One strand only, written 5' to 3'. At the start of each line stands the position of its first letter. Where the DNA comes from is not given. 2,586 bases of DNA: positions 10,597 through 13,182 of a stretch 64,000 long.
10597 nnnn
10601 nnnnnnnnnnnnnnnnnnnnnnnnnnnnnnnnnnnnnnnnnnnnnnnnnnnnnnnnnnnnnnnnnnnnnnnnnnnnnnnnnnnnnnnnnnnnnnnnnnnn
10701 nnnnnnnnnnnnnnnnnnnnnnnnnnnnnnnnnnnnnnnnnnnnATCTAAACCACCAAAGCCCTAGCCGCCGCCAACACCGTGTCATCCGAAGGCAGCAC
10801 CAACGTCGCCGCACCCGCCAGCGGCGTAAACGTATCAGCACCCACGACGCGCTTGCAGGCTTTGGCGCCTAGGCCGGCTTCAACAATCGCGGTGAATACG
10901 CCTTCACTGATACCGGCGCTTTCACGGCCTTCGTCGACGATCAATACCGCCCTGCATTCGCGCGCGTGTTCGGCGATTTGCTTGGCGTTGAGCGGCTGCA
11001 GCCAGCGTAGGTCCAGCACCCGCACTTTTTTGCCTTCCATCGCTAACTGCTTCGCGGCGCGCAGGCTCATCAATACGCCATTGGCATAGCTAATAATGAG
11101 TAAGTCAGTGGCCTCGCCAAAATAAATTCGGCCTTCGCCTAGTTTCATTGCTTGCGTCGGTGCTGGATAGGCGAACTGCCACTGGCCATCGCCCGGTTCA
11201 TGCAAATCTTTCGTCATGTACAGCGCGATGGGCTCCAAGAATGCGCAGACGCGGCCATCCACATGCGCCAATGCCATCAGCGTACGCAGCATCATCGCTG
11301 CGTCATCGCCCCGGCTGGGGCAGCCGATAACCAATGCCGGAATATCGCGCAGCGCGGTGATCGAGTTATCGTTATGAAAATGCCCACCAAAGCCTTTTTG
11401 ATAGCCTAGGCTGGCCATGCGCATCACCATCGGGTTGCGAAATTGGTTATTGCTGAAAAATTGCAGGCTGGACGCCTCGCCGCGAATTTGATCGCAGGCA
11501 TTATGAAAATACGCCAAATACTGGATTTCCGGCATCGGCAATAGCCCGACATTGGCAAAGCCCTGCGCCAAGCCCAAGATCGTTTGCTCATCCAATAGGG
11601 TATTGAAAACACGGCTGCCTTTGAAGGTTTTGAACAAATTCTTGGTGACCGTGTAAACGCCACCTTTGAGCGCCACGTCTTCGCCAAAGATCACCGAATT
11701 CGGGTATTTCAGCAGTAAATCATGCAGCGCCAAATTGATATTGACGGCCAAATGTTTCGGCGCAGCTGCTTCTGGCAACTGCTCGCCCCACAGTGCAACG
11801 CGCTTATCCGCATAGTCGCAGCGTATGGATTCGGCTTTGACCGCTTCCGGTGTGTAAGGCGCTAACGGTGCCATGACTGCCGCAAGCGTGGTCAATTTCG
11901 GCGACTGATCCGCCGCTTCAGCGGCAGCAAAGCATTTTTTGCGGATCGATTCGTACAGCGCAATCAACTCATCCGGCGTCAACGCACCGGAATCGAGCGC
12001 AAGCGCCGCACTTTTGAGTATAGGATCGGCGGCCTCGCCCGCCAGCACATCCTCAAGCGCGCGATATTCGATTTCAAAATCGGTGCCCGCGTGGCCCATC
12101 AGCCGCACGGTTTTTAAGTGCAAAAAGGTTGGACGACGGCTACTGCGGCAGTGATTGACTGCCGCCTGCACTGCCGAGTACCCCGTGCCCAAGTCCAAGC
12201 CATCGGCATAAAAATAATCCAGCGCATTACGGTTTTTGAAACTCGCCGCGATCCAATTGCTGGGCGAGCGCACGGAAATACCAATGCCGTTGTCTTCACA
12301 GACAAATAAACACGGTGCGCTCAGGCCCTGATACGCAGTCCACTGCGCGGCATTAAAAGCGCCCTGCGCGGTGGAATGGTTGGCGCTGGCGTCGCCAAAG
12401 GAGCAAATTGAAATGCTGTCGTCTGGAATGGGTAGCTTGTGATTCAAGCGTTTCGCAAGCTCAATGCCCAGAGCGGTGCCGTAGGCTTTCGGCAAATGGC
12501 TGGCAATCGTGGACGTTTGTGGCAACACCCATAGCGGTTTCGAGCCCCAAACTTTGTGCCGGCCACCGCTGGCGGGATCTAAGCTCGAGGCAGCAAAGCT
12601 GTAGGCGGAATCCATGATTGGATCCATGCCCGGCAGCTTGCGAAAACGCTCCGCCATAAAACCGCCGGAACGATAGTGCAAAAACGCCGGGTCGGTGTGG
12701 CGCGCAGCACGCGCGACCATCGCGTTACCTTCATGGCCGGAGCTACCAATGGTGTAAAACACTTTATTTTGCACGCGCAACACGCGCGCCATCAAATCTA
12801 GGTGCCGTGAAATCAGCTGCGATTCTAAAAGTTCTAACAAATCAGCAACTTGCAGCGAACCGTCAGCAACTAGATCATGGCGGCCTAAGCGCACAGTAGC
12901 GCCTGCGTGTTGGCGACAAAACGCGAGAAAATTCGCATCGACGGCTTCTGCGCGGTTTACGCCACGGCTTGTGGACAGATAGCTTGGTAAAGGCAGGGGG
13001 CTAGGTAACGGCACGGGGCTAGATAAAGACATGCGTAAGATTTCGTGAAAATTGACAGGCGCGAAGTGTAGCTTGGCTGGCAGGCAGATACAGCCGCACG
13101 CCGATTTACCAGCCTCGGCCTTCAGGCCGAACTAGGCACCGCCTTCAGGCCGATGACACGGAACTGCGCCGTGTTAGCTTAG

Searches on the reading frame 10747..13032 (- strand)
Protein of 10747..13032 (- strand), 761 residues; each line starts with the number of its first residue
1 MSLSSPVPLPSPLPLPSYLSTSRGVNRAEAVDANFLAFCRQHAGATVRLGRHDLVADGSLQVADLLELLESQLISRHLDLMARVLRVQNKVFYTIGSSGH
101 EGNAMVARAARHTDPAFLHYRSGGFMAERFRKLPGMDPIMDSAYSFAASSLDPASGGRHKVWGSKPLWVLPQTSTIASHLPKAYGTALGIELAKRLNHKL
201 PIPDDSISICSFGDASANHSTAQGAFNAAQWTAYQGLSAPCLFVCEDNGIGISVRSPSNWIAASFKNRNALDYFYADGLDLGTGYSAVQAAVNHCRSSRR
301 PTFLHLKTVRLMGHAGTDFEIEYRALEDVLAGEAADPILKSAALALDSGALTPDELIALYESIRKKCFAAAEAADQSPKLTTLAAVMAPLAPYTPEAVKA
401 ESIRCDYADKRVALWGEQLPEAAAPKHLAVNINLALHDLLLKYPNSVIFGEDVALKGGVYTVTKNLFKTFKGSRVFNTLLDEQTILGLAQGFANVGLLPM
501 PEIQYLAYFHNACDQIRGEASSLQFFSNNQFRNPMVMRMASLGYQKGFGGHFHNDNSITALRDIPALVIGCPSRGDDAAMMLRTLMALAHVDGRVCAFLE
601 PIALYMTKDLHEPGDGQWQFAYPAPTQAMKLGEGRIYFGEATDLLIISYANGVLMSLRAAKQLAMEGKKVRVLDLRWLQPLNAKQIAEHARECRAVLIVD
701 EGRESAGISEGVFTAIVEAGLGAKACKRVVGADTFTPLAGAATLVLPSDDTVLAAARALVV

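Call 45: search_protein_families(library=pfam, max_evalue=0.00001, proteins=[window:10747-13032:-])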
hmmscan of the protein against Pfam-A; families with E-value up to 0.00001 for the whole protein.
window:10747-13032:- (761 aa): 3 families
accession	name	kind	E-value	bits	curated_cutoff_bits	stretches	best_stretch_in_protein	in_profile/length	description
PF00676.26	E1_dh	-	3.3e-25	89.1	22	1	72-380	4-297/300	Dehydrogenase E1 component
PF02780.25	Transketolase_C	-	3.7e-18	66.1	25.9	1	640-739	8-109/124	Transketolase, C-terminal domain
PF02779.29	Transket_pyr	-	6.3e-16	58.9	27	1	432-601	9-168/174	Transketolase, pyrimidine binding domain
